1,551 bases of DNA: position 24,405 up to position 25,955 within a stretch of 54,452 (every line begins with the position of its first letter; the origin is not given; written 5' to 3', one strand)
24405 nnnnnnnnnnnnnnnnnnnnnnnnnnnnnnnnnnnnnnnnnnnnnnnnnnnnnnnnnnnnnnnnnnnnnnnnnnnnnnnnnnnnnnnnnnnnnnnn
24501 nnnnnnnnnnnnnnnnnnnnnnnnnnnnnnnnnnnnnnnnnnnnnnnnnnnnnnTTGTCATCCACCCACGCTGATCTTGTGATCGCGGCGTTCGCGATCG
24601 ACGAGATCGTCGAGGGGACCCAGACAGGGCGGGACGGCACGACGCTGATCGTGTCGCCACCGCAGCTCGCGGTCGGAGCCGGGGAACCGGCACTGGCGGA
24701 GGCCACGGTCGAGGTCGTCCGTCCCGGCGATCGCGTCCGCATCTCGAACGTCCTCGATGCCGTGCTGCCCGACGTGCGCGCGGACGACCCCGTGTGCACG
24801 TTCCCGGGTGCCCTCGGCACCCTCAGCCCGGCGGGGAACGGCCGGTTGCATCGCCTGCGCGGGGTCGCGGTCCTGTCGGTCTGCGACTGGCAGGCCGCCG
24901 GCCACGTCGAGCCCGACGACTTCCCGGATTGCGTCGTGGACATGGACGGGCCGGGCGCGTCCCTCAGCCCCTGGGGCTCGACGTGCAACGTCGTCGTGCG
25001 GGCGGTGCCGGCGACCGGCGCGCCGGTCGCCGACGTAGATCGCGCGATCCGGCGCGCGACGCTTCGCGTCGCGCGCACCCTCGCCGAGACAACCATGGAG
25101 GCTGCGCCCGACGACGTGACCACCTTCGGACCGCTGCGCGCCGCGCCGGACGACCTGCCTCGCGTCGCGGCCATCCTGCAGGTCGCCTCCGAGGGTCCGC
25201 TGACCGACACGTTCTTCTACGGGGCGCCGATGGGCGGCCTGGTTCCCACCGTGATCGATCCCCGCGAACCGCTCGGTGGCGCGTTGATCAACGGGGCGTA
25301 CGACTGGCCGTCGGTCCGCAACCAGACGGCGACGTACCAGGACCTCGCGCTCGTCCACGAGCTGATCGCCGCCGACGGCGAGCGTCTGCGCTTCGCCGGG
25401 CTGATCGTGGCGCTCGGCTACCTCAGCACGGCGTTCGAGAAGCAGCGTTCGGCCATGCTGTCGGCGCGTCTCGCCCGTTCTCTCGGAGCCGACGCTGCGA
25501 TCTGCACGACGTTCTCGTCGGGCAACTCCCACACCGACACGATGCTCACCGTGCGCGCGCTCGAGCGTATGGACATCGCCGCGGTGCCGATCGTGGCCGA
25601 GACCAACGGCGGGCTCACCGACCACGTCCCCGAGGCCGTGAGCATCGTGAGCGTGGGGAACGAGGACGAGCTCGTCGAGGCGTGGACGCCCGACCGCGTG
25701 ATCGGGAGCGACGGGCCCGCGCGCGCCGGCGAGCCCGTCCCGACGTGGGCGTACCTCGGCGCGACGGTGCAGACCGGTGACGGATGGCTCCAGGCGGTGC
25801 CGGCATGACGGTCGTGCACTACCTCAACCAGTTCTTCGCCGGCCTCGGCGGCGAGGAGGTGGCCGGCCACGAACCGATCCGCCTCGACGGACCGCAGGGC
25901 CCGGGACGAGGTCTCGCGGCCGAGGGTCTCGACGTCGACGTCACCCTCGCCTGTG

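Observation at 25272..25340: The GrdE-like subunit lacks the mid-protein cysteine needed for pyruvoyl formation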

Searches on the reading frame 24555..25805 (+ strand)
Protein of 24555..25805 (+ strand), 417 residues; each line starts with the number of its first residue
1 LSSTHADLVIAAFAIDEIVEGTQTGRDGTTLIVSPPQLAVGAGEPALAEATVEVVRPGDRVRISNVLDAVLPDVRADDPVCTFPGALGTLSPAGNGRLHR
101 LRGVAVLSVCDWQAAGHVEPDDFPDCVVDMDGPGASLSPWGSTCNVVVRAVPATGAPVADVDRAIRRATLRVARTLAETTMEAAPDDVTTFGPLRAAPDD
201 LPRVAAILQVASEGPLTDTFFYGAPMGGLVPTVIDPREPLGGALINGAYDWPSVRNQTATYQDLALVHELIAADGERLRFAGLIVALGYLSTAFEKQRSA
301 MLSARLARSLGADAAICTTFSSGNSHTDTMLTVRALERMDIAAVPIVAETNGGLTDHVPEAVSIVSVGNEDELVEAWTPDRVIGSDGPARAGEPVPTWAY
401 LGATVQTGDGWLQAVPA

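Call 4: search_protein_families(library=pfam, proteins=[window:24555-25805:+], max_evalue=0.01)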
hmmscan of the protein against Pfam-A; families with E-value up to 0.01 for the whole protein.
window:24555-25805:+ (417 aa): 1 family
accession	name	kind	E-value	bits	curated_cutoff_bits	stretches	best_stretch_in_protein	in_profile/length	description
PF09338.16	Gly_reductase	-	1.7e-73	247.9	22.2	1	8-386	3-384/426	Glycine/sarcosine/betaine reductase component B subunits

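Call 5: search_protein_families(library=ncbifam, proteins=[window:24555-25805:+], max_evalue=0.001)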
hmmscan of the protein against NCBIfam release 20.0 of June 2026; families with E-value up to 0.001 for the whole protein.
window:24555-25805:+ (417 aa): 2 families
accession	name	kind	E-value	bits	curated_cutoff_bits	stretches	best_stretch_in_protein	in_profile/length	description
NF040793.1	sarcosine_GrdG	exception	2.3e-44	151.9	780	1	46-385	42-383/428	sarcosine reductase complex component B subunit alpha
NF053623.1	fluoroAc_FarE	equivalog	3.7e-28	98.4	675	1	10-344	7-331/419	fluoroacetate reductase subunit FarE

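Call 6: search_solved_structures(query=window:24555-25805:+, max_evalue=1, show_alignments=3)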
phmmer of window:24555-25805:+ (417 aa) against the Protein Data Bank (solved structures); distinct sequences matched with E-value up to 1: 2.
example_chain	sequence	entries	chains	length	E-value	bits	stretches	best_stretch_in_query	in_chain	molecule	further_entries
9pms_L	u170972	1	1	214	0.24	13.3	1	270-344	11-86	Antibody light chain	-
6s54_A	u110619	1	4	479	0.85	11.5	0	227-357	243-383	Aspartate aminotransferase family protein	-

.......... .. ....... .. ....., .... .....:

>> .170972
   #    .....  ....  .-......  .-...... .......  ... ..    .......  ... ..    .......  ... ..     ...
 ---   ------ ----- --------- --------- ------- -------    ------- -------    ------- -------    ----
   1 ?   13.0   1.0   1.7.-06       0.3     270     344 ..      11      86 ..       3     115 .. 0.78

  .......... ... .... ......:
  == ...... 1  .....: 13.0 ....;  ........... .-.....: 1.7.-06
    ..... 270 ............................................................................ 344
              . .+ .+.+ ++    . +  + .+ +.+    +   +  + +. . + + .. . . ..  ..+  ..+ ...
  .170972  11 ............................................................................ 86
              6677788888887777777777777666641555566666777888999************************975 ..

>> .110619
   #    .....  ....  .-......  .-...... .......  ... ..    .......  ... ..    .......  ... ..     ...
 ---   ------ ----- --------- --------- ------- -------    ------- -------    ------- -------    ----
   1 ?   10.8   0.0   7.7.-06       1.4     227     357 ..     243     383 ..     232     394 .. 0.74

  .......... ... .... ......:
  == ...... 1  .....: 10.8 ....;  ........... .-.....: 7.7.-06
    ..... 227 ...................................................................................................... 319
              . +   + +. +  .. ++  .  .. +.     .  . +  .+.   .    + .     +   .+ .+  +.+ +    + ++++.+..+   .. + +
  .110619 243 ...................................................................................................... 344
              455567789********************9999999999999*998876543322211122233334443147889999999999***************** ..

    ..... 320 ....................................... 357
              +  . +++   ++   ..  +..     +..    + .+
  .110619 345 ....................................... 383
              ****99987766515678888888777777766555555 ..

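Call 7: find_homologous_proteins(query=window:24555-25805:+, max_evalue=0.001)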
Query window:24555-25805:+ (417 aa): 537 proteins with E <= 0.001 among 8000 candidates; the best 120 are listed.
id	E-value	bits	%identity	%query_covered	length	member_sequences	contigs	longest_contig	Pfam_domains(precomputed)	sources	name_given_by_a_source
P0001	1.1e-264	896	100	98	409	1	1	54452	PF09338.17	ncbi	-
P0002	2.1e-264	895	100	98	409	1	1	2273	PF09338.17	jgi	-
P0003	6.5e-208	709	81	98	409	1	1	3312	PF09338.17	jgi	jgi:hypothetical protein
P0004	5.1e-207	706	78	100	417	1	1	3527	PF09338.17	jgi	jgi:glycine reductase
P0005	1.0e-206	705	78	100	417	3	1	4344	PF09338.17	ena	-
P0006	3.4e-206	703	79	100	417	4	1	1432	PF09338.17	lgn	-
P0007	1.3e-203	694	78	100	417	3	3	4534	PF09338.17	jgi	jgi:hypothetical protein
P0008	1.3e-202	691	77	100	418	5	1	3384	PF09338.17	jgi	-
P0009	5.0e-201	686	77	100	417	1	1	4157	PF09338.17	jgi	jgi:glycine reductase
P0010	1.7e-198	678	77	100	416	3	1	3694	PF09338.17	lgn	-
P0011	1.9e-176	605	72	100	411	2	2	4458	PF09338.17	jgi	jgi:glycine reductase complex component B subunit alpha and beta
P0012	3.2e-175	601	69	98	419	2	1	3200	PF09338.17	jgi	-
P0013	1.0e-173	596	70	100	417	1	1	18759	PF09338.17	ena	-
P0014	1.4e-173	596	72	100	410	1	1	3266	PF09338.17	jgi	jgi:glycine reductase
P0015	1.6e-173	595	69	100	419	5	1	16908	PF09338.17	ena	-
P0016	2.3e-173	595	69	100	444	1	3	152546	PF09338.17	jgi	jgi:sarcosine reductase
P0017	8.4e-172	590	69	100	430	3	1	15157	PF09338.17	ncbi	-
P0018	1.9e-170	585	68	100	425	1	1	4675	PF09338.17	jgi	jgi:glycine reductase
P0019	5.9e-170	584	68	100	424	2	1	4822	PF09338.17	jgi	jgi:glycine reductase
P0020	8.0e-169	580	69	100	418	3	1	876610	PF09338.17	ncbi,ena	-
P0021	5.2e-167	574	68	100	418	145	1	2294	PF09338.17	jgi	jgi:glycine reductase complex component B subunit alpha and beta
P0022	7.0e-167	573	67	100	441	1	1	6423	PF09338.17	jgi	jgi:glycine reductase complex component B subunit alpha and beta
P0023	5.7e-166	570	67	98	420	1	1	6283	PF09338.17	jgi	jgi:sarcosine reductase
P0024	7.3e-166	570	66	100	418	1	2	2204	PF09338.17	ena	-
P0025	9.4e-166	570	68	100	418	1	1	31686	PF09338.17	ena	-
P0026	1.6e-165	569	66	100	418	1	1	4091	PF09338.17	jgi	jgi:sarcosine reductase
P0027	2.0e-165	569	68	100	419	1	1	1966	PF09338.17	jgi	jgi:glycine reductase complex component B subunit alpha and beta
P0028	2.5e-165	568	68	98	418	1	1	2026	PF09338.17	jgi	jgi:glycine reductase complex component B subunit alpha and beta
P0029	4.0e-165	568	67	100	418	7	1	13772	PF09338.17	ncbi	ncbi:MAG TPA: glycine/sarcosine/betaine reductase component B subunit [Actinomycetota bacterium]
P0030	6.3e-165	567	65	98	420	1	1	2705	PF09338.17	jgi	jgi:glycine reductase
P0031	7.7e-165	567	66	100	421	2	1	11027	PF09338.17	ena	-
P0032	1.1e-164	566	65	98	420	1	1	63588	PF09338.17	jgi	jgi:glycine reductase complex component B subunit alpha and beta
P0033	1.7e-164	566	67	100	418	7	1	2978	PF09338.17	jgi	-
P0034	3.6e-164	565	66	100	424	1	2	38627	PF09338.17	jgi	jgi:glycine reductase complex component B subunit alpha and beta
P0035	5.6e-164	564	67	99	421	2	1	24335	PF09338.17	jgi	jgi:glycine reductase complex component B subunit alpha and beta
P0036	6.1e-164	564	66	100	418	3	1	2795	PF09338.17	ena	-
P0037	1.0e-163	563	66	100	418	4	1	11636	PF09338.17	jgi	jgi:glycine reductase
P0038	1.5e-163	562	68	100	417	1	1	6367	PF09338.17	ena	-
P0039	7.2e-163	560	67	98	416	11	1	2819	PF09338.17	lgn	-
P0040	8.5e-163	560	66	100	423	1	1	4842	PF09338.17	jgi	jgi:glycine reductase complex component B subunit alpha and beta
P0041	1.0e-162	560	66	100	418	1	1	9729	PF09338.17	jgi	jgi:sarcosine reductase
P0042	1.1e-162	560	67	100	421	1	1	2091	PF09338.17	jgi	jgi:glycine reductase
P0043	1.5e-162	559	65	98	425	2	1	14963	PF09338.17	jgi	jgi:glycine reductase complex component B subunit alpha and beta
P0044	5.5e-162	557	65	98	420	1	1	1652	PF09338.17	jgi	jgi:glycine reductase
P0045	1.8e-161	556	66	100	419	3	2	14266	PF09338.17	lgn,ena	-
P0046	1.9e-161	556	68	98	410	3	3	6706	PF09338.17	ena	-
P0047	3.7e-161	555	67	100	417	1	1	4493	PF09338.17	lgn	-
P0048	4.2e-161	554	67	100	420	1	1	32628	PF09338.17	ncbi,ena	-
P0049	4.9e-161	554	65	98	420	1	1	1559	PF09338.17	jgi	jgi:glycine reductase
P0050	7.3e-161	554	64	98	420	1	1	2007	PF09338.17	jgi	jgi:glycine reductase complex component B subunit alpha and beta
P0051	7.7e-161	554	67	100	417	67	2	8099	PF09338.17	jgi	jgi:hypothetical protein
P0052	1.8e-160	552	68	90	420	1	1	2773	PF09338.17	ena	-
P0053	2.6e-160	552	65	98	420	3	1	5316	PF09338.17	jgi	jgi:glycine reductase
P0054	3.5e-160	551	66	100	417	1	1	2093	PF09338.17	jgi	-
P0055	4.3e-160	551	64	98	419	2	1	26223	PF09338.17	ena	-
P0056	5.4e-160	551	64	100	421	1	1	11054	PF09338.17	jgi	jgi:glycine reductase complex component B subunit alpha and beta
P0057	6.5e-160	550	65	100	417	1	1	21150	PF09338.17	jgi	jgi:sarcosine reductase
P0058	6.9e-160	550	64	98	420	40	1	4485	PF09338.17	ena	-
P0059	7.2e-160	550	65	100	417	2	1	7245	PF09338.17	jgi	jgi:hypothetical protein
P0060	7.6e-160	550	66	100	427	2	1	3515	PF09338.17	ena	-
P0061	7.9e-160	550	67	100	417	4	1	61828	PF09338.17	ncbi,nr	ncbi:MAG TPA: glycine/sarcosine/betaine reductase component B subunit [Actinomycetota bacterium]|nr:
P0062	8.1e-160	550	64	98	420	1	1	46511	PF09338.17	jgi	jgi:glycine reductase complex component B subunit alpha and beta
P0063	9.7e-160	550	67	100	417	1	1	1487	PF09338.17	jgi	jgi:hypothetical protein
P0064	1.3e-159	550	64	98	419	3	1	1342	PF09338.17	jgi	jgi:glycine reductase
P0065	1.5e-159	549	66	100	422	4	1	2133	PF09338.17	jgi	jgi:hypothetical protein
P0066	2.7e-159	548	67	100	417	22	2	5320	PF09338.17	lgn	-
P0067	3.5e-159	548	66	100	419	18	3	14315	PF09338.17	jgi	jgi:glycine reductase complex component B subunit alpha and beta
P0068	3.7e-159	548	66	100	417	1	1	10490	PF09338.17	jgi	jgi:hypothetical protein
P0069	3.7e-159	548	65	100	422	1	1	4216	PF09338.17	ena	-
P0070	4.3e-159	548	65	100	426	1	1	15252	PF09338.17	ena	-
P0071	7.4e-159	547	66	100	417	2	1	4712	PF09338.17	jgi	jgi:glycine reductase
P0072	1.0e-158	547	67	100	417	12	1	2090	PF09338.17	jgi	jgi:hypothetical protein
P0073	1.4e-158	546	64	100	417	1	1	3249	PF09338.17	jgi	jgi:glycine reductase complex component B subunit alpha and beta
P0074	1.5e-158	546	64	100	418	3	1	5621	PF09338.17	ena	-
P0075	1.5e-158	546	67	100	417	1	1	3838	PF09338.17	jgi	-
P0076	1.7e-158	546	64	98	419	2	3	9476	PF09338.17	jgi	jgi:sarcosine reductase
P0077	2.3e-158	545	70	89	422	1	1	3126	PF09338.17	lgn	-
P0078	4.2e-158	545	65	98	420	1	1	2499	PF09338.17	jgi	jgi:glycine reductase complex component B subunit alpha and beta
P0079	4.6e-158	544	64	98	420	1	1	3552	PF09338.17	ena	-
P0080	4.7e-158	544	65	100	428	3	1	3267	PF09338.17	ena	-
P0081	5.6e-158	544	64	100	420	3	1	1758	PF09338.17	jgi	jgi:hypothetical protein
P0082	5.7e-158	544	64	99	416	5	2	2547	PF09338.17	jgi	jgi:glycine reductase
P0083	7.2e-158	544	66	100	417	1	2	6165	PF09338.17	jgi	jgi:hypothetical protein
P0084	7.4e-158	544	64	98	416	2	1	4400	PF09338.17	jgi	-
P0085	1.2e-157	543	66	100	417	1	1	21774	PF09338.17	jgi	jgi:Glycine/sarcosine/betaine reductase component B subunits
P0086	2.0e-157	542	65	100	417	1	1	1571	PF09338.17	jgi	jgi:glycine reductase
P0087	3.1e-157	542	65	100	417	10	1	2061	PF09338.17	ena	-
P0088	3.4e-157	542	66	100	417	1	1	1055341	PF09338.17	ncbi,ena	-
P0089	3.9e-157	541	65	98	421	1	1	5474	PF09338.17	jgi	jgi:glycine reductase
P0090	5.0e-157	541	64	98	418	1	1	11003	PF09338.17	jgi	jgi:glycine reductase complex component B subunit alpha and beta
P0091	7.1e-157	540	61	100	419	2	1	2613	PF09338.17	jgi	jgi:hypothetical protein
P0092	7.4e-157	540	64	98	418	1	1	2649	PF09338.17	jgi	jgi:glycine reductase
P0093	7.4e-157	540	65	100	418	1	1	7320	PF09338.17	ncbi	ncbi:MAG: glycine/sarcosine/betaine reductase component B subunit [Actinomycetota bacterium]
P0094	7.6e-157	540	64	100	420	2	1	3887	PF09338.17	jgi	jgi:glycine/sarcosine/betaine reductase component B subunit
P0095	1.1e-156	540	66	100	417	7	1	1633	PF09338.17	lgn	-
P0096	1.2e-156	540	68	93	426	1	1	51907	PF09338.17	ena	-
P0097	1.2e-156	540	64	100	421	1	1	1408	PF09338.17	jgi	-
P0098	1.3e-156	540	66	100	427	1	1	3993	PF09338.17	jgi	jgi:Glycine/sarcosine/betaine reductase component B subunits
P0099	1.4e-156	540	65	100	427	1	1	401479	PF09338.17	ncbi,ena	-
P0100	1.4e-156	539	64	100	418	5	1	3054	PF09338.17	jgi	jgi:glycine reductase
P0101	1.6e-156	539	69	89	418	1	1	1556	PF09338.17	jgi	-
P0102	1.7e-156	539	65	98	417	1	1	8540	PF09338.17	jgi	-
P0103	1.8e-156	539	66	100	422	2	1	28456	PF09338.17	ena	-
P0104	1.9e-156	539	65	100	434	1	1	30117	PF09338.17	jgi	jgi:sarcosine reductase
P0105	2.0e-156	539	66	100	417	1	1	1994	PF09338.17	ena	-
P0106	2.2e-156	539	64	100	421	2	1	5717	PF09338.17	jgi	-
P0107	2.8e-156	539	65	100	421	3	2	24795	PF09338.17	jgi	jgi:glycine reductase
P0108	4.4e-156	538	65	100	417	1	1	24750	PF09338.17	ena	-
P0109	4.6e-156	538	66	100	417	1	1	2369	PF09338.17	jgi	-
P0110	6.0e-156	537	65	100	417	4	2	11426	PF09338.17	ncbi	-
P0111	6.4e-156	537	63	100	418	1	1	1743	PF09338.17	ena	-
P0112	7.0e-156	537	65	100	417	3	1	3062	PF09338.17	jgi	jgi:hypothetical protein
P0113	7.1e-156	537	64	100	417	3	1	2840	PF09338.17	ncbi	-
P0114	1.2e-155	536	65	100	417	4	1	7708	PF09338.17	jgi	-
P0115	1.6e-155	536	64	100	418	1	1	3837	PF09338.17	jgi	jgi:sarcosine reductase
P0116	1.7e-155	536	66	100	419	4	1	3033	PF09338.17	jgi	jgi:glycine reductase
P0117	1.8e-155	536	62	98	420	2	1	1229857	PF09338.17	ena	-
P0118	2.8e-155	535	64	100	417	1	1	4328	PF09338.17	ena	-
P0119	2.9e-155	535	65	100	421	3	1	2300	PF09338.17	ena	-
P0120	3.8e-155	535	65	100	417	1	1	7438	PF09338.17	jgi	jgi:hypothetical protein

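Call 19: search_protein_representatives(protein=window:24555-25805:+)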
Query: 417 residues. Proteins with E-value up to 0.001 (for the whole library): 711; up to 1e-10: 432; up to 1e-30: 162. The best 150 are listed.
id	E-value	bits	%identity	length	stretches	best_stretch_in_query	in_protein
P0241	1.8e-95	336.5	45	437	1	8-416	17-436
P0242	1.4e-91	323.7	53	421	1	42-416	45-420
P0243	2.0e-89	316.7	48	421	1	18-414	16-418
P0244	2.9e-86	306.2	47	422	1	8-412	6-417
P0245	7.6e-83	295.0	46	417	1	42-415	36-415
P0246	1.1e-82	294.5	64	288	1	193-417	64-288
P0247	2.7e-82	293.2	43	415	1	8-414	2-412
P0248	8.8e-82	291.5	42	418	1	14-416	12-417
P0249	5.2e-81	288.9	54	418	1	31-305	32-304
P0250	2.8e-78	279.9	42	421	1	13-415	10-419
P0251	1.5e-77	277.5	46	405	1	38-416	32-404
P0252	4.9e-75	269.3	83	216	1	3-158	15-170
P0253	1.1e-73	264.8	58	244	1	184-417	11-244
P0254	3.0e-72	260.1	42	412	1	7-417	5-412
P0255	2.3e-70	253.9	57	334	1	4-232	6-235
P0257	3.0e-65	237.0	43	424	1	9-392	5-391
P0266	7.5e-58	212.7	38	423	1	8-386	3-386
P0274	3.1e-55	204.0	40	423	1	10-415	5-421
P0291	5.9e-49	183.4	33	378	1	10-375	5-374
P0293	2.4e-48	181.4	34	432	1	8-385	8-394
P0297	7.5e-48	179.7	34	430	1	12-409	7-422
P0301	9.5e-47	176.1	35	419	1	12-394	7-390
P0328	9.5e-42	159.6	36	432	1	10-384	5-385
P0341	2.1e-39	151.9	34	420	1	15-388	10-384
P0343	8.9e-39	149.8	31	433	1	10-385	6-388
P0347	3.9e-38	147.7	35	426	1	12-387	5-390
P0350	1.5e-37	145.8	33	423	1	10-408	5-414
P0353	4.2e-37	144.3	33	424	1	4-384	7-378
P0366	1.9e-35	138.9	34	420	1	18-376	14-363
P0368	2.7e-35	138.4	33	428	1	15-386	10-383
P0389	8.1e-33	130.2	30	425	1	14-384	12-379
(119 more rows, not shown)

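Call 32: find_related_loci(query=A3, collection=genome_contigs, flank=10000)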
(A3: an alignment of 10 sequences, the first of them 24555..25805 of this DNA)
Query A3 (417 aa) in genome_contigs; peptide patterns used: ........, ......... (x = any residue, [..] = any of these).
89 stretches matched a pattern; 88 encode a relative of the query (tblastn E <= 1e-3); the best 80 are kept; 80 distinct loci.
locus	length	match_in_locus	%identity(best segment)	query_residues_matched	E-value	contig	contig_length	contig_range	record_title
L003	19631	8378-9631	78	1-417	0e+0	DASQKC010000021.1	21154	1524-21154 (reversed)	MAG TPA_asm: Actinomycetota bacterium isolate SMAG_U11902 k141_23110, whole genome shotgun sequence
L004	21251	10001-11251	68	1-416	5e-173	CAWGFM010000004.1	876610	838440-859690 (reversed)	MAG: uncultured Actinomycetes bacterium isolate MFD05567.bin.1.91 genome assembly, contig: contig_74831, whole genome sh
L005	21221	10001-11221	67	10-415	1e-167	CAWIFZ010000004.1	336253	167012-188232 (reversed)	MAG: uncultured Actinomycetes bacterium isolate MFD00392.bin.2.48 genome assembly, contig: contig_30244, whole genome sh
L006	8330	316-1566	68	1-416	2e-164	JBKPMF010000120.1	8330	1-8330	MAG: Actinomycetota bacterium isolate GS_HAYS_MAG_00073 GS_HAYS_000002170951, whole genome shotgun sequence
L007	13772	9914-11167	67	1-417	6e-164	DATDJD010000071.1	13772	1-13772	MAG TPA_asm: Actinomycetota bacterium isolate SMAG_U321 k141_295931, whole genome shotgun sequence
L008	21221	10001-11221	67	1-408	2e-162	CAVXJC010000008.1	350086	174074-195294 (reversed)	MAG: uncultured Actinomycetes bacterium isolate MFD05567.bin.1.54 genome assembly, contig: contig_97671, whole genome sh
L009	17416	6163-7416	67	1-417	3e-162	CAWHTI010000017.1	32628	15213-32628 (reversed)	MAG: uncultured Actinomycetes bacterium isolate MFD09206.bin.2.196 genome assembly, contig: contig_89082, whole genome s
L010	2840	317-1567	64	1-417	6e-169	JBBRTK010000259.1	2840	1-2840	MAG: Actinomycetota bacterium isolate La2_metabat2.206 La2_metabat2.206_K_2128904L2840_cov_30.3627, whole genome shotgun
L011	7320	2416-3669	64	1-417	1e-159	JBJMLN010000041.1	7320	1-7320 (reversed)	MAG: Actinomycetota bacterium isolate H1_18_all_fractions_maxb_99_69_12 k255_2777353, whole genome shotgun sequence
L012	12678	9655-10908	63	1-417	3e-159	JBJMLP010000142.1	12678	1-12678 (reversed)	MAG: Actinomycetota bacterium isolate H3_18_all_fractions_metab_maxbC_50_69_9 k255_3209620, whole genome shotgun sequenc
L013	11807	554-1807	65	1-416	1e-158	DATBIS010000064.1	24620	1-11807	MAG TPA_asm: Actinomycetota bacterium isolate SMAG_U3900 k141_3862076, whole genome shotgun sequence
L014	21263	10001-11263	64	1-417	3e-158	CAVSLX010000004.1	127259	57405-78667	MAG: uncultured Actinomycetes bacterium isolate MFD09206.bin.2.146 genome assembly, contig: contig_17391, whole genome s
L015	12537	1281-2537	65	1-417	1e-155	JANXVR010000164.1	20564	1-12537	MAG: Actinomycetes bacterium isolate GL140_1_metabat_128 GL140_1_k141_1182174, whole genome shotgun sequence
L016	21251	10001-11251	65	1-417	9e-155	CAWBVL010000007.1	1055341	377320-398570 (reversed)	MAG: uncultured Actinomycetes bacterium isolate MFD07691.bin.2.43 genome assembly, contig: contig_8281, whole genome sho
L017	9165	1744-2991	66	1-416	4e-154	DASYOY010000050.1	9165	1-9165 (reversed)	MAG TPA_asm: Actinomycetota bacterium isolate SMAG_U4442 k141_1365535, whole genome shotgun sequence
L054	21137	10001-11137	50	43-417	3e-101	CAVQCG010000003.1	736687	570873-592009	MAG: uncultured Thermoleophilia bacterium isolate MFD02199.bin.1.2 genome assembly, contig: contig_19959, whole genome s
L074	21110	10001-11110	44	44-409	2e-69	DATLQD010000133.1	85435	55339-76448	MAG TPA_asm: Gaiellaceae bacterium isolate SMAG_U13869 k141_1417900, whole genome shotgun sequence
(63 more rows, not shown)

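Call 41: search_solved_structures(query=A1, max_evalue=1, show_alignments=2)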
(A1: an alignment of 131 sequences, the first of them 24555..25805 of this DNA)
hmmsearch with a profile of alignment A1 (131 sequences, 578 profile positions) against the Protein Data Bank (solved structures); distinct sequences matched with E-value up to 1: 0.
